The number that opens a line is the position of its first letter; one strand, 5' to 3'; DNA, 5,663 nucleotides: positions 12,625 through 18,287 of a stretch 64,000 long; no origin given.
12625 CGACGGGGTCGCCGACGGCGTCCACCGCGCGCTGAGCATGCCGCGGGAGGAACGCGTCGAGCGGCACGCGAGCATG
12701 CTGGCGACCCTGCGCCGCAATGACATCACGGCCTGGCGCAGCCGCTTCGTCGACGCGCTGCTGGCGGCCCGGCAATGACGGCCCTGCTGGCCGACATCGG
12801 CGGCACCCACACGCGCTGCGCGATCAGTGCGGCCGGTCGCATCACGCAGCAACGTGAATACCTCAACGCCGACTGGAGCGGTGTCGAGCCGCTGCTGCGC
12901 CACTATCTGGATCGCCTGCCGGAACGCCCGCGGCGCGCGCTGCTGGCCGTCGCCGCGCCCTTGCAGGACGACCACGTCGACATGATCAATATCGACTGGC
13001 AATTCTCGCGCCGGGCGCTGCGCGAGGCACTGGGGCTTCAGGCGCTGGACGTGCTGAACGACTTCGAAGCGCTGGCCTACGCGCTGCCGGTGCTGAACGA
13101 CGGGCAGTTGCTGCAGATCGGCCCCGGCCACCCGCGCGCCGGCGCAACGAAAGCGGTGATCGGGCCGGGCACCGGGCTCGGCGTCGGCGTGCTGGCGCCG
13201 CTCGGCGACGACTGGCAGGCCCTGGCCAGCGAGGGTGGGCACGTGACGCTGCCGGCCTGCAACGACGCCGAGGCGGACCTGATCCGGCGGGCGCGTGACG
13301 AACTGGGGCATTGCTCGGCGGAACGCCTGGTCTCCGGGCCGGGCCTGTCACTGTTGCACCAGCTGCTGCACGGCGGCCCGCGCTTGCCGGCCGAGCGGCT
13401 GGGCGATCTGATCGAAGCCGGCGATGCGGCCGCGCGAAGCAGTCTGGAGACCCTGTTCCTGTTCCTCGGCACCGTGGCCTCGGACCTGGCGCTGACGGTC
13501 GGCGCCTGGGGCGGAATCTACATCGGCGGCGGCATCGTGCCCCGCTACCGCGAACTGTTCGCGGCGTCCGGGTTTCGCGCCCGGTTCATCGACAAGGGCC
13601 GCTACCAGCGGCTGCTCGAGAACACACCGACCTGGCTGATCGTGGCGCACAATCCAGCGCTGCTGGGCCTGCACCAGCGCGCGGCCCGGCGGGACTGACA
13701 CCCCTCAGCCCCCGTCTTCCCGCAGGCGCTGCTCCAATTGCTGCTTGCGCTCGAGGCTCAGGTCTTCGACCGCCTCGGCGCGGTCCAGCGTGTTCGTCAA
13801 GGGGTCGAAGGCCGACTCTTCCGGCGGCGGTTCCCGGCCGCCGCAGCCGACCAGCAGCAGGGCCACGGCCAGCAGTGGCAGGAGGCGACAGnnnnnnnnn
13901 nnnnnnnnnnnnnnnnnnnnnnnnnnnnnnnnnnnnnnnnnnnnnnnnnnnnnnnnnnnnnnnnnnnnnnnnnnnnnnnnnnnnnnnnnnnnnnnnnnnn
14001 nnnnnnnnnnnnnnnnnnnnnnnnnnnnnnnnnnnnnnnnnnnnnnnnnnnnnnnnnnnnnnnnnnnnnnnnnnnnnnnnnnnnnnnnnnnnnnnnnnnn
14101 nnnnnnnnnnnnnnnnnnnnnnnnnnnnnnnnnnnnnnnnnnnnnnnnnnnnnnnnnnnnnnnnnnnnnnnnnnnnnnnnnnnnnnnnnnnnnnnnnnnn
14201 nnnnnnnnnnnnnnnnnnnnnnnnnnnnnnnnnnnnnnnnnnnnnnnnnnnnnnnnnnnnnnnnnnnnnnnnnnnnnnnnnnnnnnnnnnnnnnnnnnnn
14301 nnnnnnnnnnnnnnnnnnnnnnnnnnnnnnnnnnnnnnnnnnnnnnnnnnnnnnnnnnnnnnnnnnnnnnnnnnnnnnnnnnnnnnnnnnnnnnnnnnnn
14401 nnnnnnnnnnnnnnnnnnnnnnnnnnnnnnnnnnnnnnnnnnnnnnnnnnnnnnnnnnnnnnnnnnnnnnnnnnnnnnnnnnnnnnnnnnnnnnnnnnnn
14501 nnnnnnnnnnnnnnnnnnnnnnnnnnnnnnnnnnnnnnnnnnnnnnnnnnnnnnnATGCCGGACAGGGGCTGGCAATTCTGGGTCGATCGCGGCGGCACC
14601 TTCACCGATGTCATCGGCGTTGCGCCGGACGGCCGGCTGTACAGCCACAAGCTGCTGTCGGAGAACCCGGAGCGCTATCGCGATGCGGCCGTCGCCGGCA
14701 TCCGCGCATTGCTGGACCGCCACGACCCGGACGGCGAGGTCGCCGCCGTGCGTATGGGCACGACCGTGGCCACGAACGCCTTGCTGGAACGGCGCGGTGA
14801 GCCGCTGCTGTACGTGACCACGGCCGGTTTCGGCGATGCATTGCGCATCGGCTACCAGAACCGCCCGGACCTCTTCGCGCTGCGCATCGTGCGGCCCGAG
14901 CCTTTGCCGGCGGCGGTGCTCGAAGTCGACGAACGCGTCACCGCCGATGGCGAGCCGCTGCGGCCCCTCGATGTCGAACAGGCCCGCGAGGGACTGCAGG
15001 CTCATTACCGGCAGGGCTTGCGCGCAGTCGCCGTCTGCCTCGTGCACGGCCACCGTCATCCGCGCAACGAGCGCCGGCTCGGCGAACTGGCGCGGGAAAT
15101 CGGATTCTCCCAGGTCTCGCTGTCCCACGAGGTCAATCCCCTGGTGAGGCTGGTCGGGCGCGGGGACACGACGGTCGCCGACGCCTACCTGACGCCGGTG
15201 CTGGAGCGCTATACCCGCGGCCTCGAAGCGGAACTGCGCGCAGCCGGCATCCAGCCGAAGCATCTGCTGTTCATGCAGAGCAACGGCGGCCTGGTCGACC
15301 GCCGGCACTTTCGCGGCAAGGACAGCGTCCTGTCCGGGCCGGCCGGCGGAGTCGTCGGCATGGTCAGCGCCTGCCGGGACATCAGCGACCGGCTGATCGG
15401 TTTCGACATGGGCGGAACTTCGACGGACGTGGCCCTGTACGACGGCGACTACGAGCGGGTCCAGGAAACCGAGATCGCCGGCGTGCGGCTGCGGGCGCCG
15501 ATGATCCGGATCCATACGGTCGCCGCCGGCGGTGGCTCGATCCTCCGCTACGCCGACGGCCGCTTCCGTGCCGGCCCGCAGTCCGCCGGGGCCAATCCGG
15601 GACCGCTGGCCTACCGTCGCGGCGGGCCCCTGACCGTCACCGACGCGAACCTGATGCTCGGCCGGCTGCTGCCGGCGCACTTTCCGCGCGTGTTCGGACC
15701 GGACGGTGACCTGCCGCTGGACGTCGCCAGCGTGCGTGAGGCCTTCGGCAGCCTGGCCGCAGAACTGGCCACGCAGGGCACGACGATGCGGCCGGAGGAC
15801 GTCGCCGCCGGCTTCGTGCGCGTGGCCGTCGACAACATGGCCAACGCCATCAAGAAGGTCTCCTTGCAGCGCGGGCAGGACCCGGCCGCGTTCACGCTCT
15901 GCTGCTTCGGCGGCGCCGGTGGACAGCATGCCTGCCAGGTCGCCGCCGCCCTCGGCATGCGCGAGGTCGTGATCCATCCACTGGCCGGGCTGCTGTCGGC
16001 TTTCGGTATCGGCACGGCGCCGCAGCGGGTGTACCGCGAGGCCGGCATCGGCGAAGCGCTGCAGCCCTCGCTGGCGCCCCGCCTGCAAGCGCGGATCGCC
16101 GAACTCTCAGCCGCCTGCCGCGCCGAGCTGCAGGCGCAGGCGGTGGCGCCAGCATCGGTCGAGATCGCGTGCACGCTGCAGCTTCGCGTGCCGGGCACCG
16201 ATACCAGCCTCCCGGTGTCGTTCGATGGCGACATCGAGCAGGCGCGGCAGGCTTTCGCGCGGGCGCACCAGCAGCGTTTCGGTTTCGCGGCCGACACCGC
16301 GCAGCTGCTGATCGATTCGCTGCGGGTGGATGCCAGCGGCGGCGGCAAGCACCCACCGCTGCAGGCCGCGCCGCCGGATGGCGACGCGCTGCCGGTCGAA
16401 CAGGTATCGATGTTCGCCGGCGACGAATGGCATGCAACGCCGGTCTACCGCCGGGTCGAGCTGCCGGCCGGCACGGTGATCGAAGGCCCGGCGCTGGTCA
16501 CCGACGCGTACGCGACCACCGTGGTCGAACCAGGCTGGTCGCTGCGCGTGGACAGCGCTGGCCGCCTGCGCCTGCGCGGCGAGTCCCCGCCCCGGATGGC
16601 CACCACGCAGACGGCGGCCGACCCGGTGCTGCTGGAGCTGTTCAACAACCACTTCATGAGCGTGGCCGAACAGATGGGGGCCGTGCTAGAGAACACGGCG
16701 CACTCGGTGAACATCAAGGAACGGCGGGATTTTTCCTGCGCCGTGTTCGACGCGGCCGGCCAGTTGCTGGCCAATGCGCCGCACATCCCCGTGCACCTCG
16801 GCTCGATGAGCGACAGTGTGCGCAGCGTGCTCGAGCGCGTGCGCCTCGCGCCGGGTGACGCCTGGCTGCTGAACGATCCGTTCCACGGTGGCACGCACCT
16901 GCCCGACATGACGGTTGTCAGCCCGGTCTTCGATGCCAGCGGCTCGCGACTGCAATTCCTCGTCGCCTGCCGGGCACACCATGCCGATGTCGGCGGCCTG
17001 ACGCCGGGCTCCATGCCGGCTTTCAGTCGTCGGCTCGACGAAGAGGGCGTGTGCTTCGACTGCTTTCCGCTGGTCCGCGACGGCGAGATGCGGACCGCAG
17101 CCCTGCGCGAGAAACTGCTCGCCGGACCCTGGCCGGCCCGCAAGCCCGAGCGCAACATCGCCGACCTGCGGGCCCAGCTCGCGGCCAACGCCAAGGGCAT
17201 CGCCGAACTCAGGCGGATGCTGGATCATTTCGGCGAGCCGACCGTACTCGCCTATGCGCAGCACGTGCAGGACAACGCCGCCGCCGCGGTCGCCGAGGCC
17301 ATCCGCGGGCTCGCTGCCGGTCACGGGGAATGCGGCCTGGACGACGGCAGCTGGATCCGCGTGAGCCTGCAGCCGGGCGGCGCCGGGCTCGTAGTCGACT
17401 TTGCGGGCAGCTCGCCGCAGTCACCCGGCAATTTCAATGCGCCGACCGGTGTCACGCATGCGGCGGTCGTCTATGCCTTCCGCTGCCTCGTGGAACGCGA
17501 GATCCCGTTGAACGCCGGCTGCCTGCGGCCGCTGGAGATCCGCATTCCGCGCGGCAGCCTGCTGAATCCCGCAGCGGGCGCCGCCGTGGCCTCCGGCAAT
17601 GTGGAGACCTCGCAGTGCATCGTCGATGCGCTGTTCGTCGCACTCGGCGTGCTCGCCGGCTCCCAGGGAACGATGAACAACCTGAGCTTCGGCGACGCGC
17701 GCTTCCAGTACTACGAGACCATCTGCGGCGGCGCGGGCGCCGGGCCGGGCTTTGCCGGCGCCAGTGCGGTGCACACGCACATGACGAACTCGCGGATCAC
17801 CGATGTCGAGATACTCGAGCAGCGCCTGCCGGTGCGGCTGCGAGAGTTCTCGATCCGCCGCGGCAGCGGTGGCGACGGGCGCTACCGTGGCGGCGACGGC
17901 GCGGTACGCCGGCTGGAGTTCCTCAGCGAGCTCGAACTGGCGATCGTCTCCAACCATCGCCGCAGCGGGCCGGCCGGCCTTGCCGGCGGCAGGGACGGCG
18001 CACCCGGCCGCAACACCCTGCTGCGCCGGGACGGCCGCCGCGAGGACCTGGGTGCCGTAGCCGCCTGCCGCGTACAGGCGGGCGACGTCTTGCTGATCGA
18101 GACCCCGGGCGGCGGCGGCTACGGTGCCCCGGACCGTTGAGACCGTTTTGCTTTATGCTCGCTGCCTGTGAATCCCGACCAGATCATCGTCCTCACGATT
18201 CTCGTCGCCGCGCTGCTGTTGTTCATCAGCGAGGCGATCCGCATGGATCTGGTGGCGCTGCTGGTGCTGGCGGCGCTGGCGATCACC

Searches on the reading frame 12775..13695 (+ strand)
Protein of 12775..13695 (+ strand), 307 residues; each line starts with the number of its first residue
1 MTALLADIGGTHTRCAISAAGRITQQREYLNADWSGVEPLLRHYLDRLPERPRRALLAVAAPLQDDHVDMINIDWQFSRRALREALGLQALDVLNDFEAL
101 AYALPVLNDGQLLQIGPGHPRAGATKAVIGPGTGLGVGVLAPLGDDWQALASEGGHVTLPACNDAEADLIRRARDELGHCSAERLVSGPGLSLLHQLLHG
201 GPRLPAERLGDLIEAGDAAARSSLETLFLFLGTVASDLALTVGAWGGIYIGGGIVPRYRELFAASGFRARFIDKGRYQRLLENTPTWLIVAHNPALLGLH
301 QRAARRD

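Call 57: search_protein_families(library=pfam, proteins=[window:12775-13695:+], max_evalue=0.00001)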
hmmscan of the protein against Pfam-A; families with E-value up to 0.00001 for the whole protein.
window:12775-13695:+ (307 aa): 1 family
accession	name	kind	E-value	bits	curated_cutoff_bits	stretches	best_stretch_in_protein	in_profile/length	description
PF02685.22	Glucokinase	-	5.1e-91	305.4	22.1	1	4-303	1-311/314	Glucokinase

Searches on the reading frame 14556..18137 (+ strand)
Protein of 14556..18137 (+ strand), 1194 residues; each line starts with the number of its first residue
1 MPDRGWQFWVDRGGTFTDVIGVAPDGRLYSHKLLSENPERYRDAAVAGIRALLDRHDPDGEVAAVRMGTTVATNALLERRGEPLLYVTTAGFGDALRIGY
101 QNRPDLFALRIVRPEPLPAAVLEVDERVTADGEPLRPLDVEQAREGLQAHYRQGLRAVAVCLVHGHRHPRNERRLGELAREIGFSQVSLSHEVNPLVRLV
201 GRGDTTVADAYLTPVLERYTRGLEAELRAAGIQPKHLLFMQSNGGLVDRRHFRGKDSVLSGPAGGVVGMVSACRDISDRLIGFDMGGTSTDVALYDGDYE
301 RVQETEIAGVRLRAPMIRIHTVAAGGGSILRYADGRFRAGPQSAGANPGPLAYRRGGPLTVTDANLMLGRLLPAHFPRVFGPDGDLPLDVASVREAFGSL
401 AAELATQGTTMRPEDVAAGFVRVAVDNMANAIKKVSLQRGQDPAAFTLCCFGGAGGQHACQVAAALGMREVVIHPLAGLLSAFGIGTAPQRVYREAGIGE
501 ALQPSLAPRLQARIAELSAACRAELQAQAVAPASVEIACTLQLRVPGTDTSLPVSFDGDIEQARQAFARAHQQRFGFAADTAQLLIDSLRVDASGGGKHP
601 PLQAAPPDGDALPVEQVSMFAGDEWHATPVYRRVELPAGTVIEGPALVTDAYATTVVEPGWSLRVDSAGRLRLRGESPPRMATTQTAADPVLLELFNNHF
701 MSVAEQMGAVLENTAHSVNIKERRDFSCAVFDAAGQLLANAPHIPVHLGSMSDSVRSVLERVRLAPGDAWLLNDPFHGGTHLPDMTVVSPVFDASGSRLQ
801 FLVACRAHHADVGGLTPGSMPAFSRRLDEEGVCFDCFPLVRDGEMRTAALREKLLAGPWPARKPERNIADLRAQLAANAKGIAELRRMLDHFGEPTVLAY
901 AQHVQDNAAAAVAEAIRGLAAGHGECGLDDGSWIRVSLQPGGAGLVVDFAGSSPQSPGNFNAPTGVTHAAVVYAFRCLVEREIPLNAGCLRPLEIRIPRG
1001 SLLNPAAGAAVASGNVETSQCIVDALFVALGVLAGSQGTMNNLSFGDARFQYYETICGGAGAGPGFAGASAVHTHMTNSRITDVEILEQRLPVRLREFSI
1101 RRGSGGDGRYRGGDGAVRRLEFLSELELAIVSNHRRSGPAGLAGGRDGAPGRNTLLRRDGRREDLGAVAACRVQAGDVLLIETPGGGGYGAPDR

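Call 57: search_protein_families(library=pfam, proteins=[window:14556-18137:+], max_evalue=0.00001)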
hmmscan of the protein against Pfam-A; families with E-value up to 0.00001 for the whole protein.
window:14556-18137:+ (1194 aa): 3 families
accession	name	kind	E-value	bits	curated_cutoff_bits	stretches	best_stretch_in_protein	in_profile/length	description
PF02538.19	Hydantoinase_B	-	3.6e-193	643.2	26.8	1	689-1192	1-519/519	Hydantoinase B/oxoprolinase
PF01968.24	Hydantoinase_A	-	1.3e-101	340.1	22.9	1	202-490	1-287/291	Hydantoinase/oxoprolinase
PF05378.19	Hydant_A_N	-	3.1e-52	177.3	25.2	1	8-183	2-176/176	Hydantoinase/oxoprolinase N-terminal region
